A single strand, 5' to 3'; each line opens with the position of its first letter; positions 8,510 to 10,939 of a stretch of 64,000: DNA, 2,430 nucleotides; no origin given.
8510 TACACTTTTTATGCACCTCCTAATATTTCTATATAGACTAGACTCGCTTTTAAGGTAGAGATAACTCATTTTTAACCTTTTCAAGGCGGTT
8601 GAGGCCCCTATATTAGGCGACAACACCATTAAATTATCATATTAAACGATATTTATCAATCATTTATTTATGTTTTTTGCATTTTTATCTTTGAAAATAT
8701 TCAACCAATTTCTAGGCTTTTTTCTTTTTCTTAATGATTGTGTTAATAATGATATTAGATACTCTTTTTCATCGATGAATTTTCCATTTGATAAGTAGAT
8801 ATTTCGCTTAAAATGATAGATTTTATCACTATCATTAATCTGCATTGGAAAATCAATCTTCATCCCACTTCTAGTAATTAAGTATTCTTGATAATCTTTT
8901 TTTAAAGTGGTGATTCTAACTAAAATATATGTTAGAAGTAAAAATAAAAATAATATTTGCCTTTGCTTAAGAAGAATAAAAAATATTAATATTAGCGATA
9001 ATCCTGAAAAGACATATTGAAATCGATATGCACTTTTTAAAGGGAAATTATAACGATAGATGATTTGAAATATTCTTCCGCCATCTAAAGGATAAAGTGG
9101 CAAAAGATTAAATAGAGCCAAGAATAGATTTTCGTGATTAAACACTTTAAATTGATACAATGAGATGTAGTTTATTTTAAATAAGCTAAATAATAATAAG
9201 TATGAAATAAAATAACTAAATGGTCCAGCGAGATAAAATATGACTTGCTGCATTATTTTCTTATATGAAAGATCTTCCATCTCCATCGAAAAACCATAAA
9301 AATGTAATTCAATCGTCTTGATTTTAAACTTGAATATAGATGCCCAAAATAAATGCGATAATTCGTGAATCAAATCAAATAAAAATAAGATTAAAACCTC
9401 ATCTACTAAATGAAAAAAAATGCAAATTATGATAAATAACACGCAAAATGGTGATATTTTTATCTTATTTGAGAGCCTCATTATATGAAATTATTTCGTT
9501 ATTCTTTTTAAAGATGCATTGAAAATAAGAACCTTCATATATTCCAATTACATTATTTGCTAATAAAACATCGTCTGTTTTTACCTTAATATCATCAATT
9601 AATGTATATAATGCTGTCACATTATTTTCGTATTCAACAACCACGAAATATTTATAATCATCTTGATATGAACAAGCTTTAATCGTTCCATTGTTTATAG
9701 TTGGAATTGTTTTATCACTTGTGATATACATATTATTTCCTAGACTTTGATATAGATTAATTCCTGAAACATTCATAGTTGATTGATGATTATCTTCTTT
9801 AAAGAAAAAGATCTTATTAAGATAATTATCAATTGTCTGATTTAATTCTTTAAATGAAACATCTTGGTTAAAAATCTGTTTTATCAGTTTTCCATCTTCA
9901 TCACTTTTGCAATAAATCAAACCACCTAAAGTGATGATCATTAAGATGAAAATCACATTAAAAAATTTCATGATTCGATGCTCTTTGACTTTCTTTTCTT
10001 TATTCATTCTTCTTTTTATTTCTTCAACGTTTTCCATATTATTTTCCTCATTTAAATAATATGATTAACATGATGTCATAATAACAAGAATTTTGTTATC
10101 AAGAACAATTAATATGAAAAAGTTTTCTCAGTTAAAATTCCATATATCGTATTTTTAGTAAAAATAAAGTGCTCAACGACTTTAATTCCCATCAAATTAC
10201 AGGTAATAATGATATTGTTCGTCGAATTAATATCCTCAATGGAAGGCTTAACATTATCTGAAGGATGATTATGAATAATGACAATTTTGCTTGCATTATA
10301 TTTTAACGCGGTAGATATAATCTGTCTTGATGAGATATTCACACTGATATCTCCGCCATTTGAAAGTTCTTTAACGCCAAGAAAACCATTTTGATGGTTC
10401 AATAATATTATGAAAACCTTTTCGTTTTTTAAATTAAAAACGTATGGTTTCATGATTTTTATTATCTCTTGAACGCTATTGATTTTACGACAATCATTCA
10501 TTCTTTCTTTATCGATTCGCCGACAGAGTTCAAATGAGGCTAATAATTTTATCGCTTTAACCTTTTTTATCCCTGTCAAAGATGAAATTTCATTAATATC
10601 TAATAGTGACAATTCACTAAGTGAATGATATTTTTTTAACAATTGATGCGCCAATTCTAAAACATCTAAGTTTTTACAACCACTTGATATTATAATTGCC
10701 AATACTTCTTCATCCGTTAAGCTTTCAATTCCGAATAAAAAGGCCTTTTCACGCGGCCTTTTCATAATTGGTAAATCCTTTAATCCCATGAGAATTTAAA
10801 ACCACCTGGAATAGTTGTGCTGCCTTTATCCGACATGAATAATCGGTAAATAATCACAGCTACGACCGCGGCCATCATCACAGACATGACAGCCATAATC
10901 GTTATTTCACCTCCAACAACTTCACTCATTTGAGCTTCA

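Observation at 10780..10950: Unannotated 56-aa peptide with a double-glycine-type leader wedged between valS and radC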

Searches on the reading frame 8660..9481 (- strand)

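Call 6: search_protein_families(library=ncbifam, proteins=[window:8660-9481:-], max_evalue=1)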
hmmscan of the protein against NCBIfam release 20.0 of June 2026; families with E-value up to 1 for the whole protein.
window:8660-9481:- (273 aa): 0 families

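Call 7: search_protein_families(library=pfam, proteins=[window:8660-9481:-], max_evalue=1)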
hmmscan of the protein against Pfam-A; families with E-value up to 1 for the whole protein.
window:8660-9481:- (273 aa): 2 families
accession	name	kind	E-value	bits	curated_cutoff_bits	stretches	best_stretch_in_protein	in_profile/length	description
PF02163.28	Peptidase_M50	-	1.9e-11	44.2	27.2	2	108-160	162-212/221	Peptidase family M50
PF13398.12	Peptidase_M50B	-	0.055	13.6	26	1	22-100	9-89/201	Peptidase M50B-like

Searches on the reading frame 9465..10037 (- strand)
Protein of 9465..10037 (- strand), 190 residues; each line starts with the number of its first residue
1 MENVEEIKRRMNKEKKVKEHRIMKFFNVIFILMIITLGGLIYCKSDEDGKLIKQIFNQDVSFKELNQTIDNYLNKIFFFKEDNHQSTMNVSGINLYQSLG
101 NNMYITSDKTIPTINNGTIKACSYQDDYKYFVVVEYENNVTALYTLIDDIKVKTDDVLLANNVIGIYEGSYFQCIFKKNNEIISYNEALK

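Call 6: search_protein_families(library=ncbifam, proteins=[window:9465-10037:-], max_evalue=1)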
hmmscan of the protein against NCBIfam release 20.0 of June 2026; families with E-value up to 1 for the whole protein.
window:9465-10037:- (190 aa): 6 families
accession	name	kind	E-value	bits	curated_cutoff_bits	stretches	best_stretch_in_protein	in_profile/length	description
NF047755.1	LIC_10271_M23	exception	0.001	18.9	180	1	106-173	125-195/207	LIC_10271 family cell wall hydrolase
NF053738.1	S2SprSpoIIQBc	equivalog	0.011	15.3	250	1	116-166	142-192/232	stage II sporulation protein SpoIIQ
NF047657.1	CellWlHdaseLepto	equivalog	0.017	14.6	400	1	116-173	146-206/221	hypothetical protein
NF053691.1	BamM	equivalog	0.037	13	315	1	23-124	1-97/376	BamM family beta-barrel-assembly machinery protein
NF053656.1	redoxin_TUGYCR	domain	0.046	13.6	100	1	80-148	57-127/146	TUGYCR motif thioredoxin fold (seleno)protein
NF042931.1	SAG1386_EF1546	equivalog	0.084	13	80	1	5-51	13-61/158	SAG1386/EF1546 family surface-associated protein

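Call 7: search_protein_families(library=pfam, proteins=[window:9465-10037:-], max_evalue=1)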
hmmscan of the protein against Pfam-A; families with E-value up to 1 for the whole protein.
window:9465-10037:- (190 aa): 3 families
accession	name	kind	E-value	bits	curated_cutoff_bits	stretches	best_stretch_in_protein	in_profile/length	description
PF01551.29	Peptidase_M23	-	6.4e-05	23.5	28.7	1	103-167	8-72/96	Peptidase family M23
PF16996.10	Asp4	-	0.027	15.1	27.7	1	7-41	16-49/55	Accessory secretory protein Sec Asp4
PF14918.11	MTBP_N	-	0.038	13.8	30.1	1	30-112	65-145/254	MDM2-binding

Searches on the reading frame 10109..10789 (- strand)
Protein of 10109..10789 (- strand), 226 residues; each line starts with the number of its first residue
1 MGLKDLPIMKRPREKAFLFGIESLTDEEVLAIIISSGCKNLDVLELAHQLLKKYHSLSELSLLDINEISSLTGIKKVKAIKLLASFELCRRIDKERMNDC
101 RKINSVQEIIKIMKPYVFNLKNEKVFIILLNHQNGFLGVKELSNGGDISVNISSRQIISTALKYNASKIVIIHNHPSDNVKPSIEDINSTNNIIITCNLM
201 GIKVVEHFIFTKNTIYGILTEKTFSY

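Call 6: search_protein_families(library=ncbifam, proteins=[window:10109-10789:-], max_evalue=1)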
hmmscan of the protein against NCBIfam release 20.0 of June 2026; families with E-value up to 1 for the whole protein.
window:10109-10789:- (226 aa): 3 families
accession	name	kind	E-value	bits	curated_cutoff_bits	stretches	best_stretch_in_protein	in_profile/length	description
NF000642.1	PRK00024.1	equivalog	2.7e-53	180.8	180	1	13-218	1-206/212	RadC family protein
TIGR00608.1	radc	subfamily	4.9e-46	157.2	133.85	1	11-217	1-211/218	RadC family protein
NF047681.1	LIC10775_fam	subfamily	0.11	11.9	400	1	54-116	64-126/331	LIC10775 family protein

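Call 7: search_protein_families(library=pfam, proteins=[window:10109-10789:-], max_evalue=1)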
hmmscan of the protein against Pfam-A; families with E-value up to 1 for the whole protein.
window:10109-10789:- (226 aa): 3 families
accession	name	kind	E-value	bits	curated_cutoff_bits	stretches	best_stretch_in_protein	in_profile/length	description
PF04002.20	RadC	-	1.9e-29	102.5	22.1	1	103-216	1-114/121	RadC-like JAB domain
PF20582.4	UPF0758_N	-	9.4e-20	70.9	27.1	1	4-80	2-77/77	UPF0758 N-terminal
PF14520.12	HHH_5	-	0.013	16.4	27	1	46-84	14-53/57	Helix-hairpin-helix domain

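Call 74: find_homologous_proteins(query=window:10109-10789:-, max_evalue=1e-10)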
Query window:10109-10789:- (226 aa): 85 proteins with E <= 1e-10 among 527 candidates.
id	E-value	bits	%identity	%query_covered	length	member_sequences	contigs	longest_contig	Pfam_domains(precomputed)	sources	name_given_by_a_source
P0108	2.8e-137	473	98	100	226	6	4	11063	PF04002.21,PF20582.5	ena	-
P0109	3.0e-84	300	61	100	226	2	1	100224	PF04002.21,PF20582.5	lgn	-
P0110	8.0e-45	171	42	100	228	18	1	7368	PF04002.21,PF20582.5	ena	-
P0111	1.2e-41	161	36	99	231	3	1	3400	PF04002.21,PF20582.5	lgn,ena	-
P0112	1.0e-40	158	39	100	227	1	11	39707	PF04002.21,PF20582.5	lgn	-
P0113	1.1e-35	141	38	97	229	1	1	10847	PF04002.21,PF20582.5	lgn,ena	-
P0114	1.2e-35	141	38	97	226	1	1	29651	PF04002.21,PF20582.5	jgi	-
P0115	2.5e-35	140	35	97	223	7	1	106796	PF04002.21,PF20582.5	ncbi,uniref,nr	ncbi:DNA replication and repair protein RadC [Balnearium lithotrophicum]|uniref:DNA replication and 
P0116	3.9e-35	139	37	97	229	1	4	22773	PF04002.21,PF20582.5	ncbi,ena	-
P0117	1.3e-33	135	37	99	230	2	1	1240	PF04002.21,PF20582.5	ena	-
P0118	2.2e-33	134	36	96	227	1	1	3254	PF04002.21,PF20582.5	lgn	-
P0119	4.8e-33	133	39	98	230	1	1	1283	PF04002.21,PF20582.5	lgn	-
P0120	3.8e-32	130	37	98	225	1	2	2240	PF04002.21,PF20582.5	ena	-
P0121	5.3e-32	129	36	96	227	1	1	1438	PF04002.21,PF20582.5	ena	-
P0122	1.1e-31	128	37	95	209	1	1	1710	PF04002.21,PF20582.5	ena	-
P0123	4.6e-31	126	33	98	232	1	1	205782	PF04002.21,PF20582.5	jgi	jgi:DNA repair protein RadC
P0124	5.8e-31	126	37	93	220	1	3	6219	PF04002.21,PF20582.5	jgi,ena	-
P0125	8.5e-31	125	37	93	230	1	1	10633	PF04002.21,PF20582.5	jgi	jgi:DNA repair protein RadC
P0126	1.5e-30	125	35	96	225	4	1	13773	PF04002.21,PF20582.5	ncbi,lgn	ncbi:MAG: DNA repair protein RadC [Bacilli bacterium]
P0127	1.7e-30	124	35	96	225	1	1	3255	PF04002.21,PF20582.5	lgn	-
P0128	1.8e-30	124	36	98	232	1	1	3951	PF04002.21,PF20582.5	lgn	-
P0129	2.2e-30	124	38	95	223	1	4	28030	PF04002.21,PF20582.5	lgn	-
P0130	3.1e-30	123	35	96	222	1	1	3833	PF04002.21,PF20582.5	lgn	-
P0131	3.5e-30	123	34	97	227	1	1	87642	PF04002.21,PF20582.5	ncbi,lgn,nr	ncbi:MAG: DNA repair protein RadC [Anaerococcus sp.]|nr:DNA repair protein RadC [Anaerococcus sp.]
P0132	7.0e-30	122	35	97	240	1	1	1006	PF04002.21,PF20582.5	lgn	-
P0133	7.3e-30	122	36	95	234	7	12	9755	PF04002.21,PF20582.5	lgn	-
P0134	1.0e-29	122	33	97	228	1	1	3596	PF04002.21,PF20582.5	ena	-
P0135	1.6e-29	121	35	93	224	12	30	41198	PF04002.21,PF14464.12,PF20582.5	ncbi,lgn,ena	-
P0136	2.5e-29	121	35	95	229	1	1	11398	PF04002.21,PF20582.5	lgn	-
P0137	6.7e-29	119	36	94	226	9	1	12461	PF04002.21,PF20582.5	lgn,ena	-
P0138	2.1e-28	118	33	96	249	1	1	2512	PF04002.21,PF20582.5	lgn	-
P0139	2.3e-28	117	35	97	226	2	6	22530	PF04002.21,PF20582.5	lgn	-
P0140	3.0e-28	117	34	97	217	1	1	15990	PF04002.21,PF20582.5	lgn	-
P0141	3.0e-28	117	36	94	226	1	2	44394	PF04002.21,PF20582.5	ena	-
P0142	3.7e-28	117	36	94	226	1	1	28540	PF04002.21,PF20582.5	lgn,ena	-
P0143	4.0e-28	117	34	95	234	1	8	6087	PF04002.21,PF20582.5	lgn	-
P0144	4.6e-28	116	36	94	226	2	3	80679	PF04002.21,PF20582.5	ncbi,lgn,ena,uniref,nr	ncbi:RadC family protein [Anaerococcus lactolyticus]|uniref:RadC family protein n=1 Tax=Anaerococcus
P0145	4.6e-28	116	36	94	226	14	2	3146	PF04002.21,PF20582.5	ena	-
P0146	4.8e-28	116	37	91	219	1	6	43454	PF04002.21,PF20582.5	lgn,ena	-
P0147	7.7e-28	116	36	94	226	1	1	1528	PF04002.21,PF20582.5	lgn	-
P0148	1.3e-27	115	36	94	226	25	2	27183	PF04002.21,PF20582.5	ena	-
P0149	1.4e-27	115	36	91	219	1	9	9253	PF04002.21,PF20582.5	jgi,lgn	-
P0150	2.0e-27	114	34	88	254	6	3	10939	PF04002.21,PF14520.13,PF20582.5,PF00633.30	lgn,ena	-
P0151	2.2e-27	114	33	95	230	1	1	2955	PF04002.21,PF20582.5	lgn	-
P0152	2.6e-27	114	36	81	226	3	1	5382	PF04002.21,PF20582.5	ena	-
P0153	2.9e-27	114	35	91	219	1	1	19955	PF04002.21,PF20582.5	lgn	-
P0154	3.0e-27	114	37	91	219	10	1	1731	PF04002.21,PF20582.5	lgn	-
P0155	3.5e-27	114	35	98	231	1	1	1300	PF04002.21,PF20582.5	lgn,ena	-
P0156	4.0e-27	113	36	91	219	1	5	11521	PF04002.21,PF20582.5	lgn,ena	-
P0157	5.8e-27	113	33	92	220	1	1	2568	PF04002.21,PF20582.5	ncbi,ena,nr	ncbi:MAG: DNA repair protein RadC [Muribaculaceae bacterium]|nr:DNA repair protein RadC [Muribaculac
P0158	1.2e-26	112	33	91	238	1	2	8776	PF04002.21,PF20582.5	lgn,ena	-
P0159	2.2e-26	111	35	94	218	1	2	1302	PF04002.21,PF20582.5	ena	-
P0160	3.6e-26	110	35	93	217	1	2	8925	PF04002.21,PF20582.5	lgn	-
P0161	4.2e-26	110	36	98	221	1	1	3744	PF04002.21,PF20582.5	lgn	-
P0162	4.2e-26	110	34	93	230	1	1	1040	PF04002.21,PF20582.5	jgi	jgi:DNA repair protein RadC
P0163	6.7e-26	109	34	94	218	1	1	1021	PF04002.21,PF20582.5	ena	-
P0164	7.9e-26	109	33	96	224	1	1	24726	PF04002.21,PF20582.5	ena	-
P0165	1.0e-25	109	35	94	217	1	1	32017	PF04002.21,PF20582.5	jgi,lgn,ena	-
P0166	1.3e-25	108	31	94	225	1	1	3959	PF04002.21,PF20582.5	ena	-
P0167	1.6e-25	108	31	94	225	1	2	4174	PF04002.21,PF20582.5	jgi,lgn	jgi:DNA repair protein RadC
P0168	2.2e-25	108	32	96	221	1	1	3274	PF04002.21,PF20582.5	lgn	-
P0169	4.6e-25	107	35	97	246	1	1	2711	PF04002.21,PF20582.5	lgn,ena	-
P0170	4.6e-25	107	35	94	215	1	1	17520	PF04002.21,PF20582.5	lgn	-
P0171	4.8e-25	107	33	93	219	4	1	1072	PF04002.21,PF20582.5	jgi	-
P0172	1.4e-24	105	35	93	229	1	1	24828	PF04002.21,PF20582.5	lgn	-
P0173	1.7e-24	105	32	99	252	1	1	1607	PF04002.21,PF20582.5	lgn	-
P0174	2.6e-24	104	35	99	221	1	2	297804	PF04002.21,PF20582.5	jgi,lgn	jgi:DNA repair protein RadC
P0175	2.8e-24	104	35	94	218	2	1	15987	PF04002.21,PF20582.5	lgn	-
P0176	3.9e-24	104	33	96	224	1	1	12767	PF04002.21,PF20582.5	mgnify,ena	mgnify:CR=1 FL=1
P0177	4.3e-24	103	33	99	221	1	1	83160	PF04002.21,PF20582.5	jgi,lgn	jgi:DNA repair protein RadC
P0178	7.9e-24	103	33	96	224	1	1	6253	PF04002.21,PF20582.5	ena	-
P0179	1.0e-23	102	32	96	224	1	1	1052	PF04002.21,PF20582.5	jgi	-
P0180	2.6e-23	101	33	94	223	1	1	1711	PF04002.21,PF20582.5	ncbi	-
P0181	4.1e-23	100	35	93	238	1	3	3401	PF04002.21,PF20582.5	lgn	-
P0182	9.6e-23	99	32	94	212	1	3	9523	PF04002.21,PF20582.5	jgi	jgi:DNA repair protein RadC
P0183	1.5e-22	98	28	92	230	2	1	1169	PF04002.21,PF20582.5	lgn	-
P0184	4.1e-22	97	29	98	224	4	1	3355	PF04002.21,PF20582.5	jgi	jgi:DNA repair protein RadC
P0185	5.8e-22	96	31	88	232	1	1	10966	PF04002.21,PF20582.5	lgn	-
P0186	6.4e-22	96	59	30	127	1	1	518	PF20582.5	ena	-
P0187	7.1e-21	93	34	92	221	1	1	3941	PF04002.21,PF20582.5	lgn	-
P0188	8.4e-21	93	31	96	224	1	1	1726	PF04002.21,PF20582.5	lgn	-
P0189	3.8e-20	91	27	95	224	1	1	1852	PF04002.21,PF20582.5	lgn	-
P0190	1.2e-18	86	30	91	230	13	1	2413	PF04002.21,PF20582.5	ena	-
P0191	9.1e-18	83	30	91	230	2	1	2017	PF04002.21,PF20582.5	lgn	-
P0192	5.4e-17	80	27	97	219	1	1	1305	PF04002.21,PF20582.5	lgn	-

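Call 75: find_encoding_contigs(protein=P0144, flank=2500, max_places=1)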
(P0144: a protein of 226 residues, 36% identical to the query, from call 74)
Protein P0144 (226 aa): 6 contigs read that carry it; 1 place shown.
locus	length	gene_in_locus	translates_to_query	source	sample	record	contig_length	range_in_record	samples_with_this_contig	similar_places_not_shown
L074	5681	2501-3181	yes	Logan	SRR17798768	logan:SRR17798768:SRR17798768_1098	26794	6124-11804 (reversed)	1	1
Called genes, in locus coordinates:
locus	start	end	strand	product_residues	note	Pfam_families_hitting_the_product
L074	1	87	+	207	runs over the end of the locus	PF02508:Rnf-Nqr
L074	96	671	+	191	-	PF02508:Rnf-Nqr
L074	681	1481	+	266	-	PF04060:FeS, PF00037:Fer4 (weak), PF12838:Fer4_7, PF13187:Fer4_9, PF13237:Fer4_10 (weak), PF14697:Fer4_21, PF25160:LdpA_Fe-S-bd (weak), PF13370:Fer4_13, +4 more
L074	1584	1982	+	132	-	PF07009:NusG_II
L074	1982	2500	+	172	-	PF07456:Hpre_diP_synt_I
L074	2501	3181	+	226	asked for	PF20582:UPF0758_N, PF04002:RadC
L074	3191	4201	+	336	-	PF06723:MreB_Mbl, PF00022:Actin (faint), PF25216:Volactin (weak), PF00012:HSP70, PF14450:FtsA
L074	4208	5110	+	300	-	PF04085:MreC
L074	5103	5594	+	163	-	PF04093:MreD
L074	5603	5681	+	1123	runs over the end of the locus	PF03717:PBP_dimer, PF00905:Transpeptidase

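Call 76: find_encoding_contigs(protein=P0135, flank=2500, max_places=1)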
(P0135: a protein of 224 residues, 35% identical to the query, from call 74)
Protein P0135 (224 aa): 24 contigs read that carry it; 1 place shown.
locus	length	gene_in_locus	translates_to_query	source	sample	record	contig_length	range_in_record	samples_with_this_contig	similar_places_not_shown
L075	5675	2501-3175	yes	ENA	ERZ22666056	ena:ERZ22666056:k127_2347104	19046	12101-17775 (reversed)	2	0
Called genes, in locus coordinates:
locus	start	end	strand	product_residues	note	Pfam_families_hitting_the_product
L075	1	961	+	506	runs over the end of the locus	PF01676:Metalloenzyme, PF06415:iPGM_N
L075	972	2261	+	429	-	PF03952:Enolase_N, PF00113:Enolase_C, PF13378:MR_MLE_C (weak), PF07476:MAAL_C (weak)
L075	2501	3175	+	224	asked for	PF20582:UPF0758_N, PF04002:RadC, PF14464:Prok-JAB (weak)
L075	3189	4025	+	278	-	PF04085:MreC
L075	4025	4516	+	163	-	PF04093:MreD (weak)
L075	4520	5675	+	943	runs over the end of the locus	PF03717:PBP_dimer, PF00905:Transpeptidase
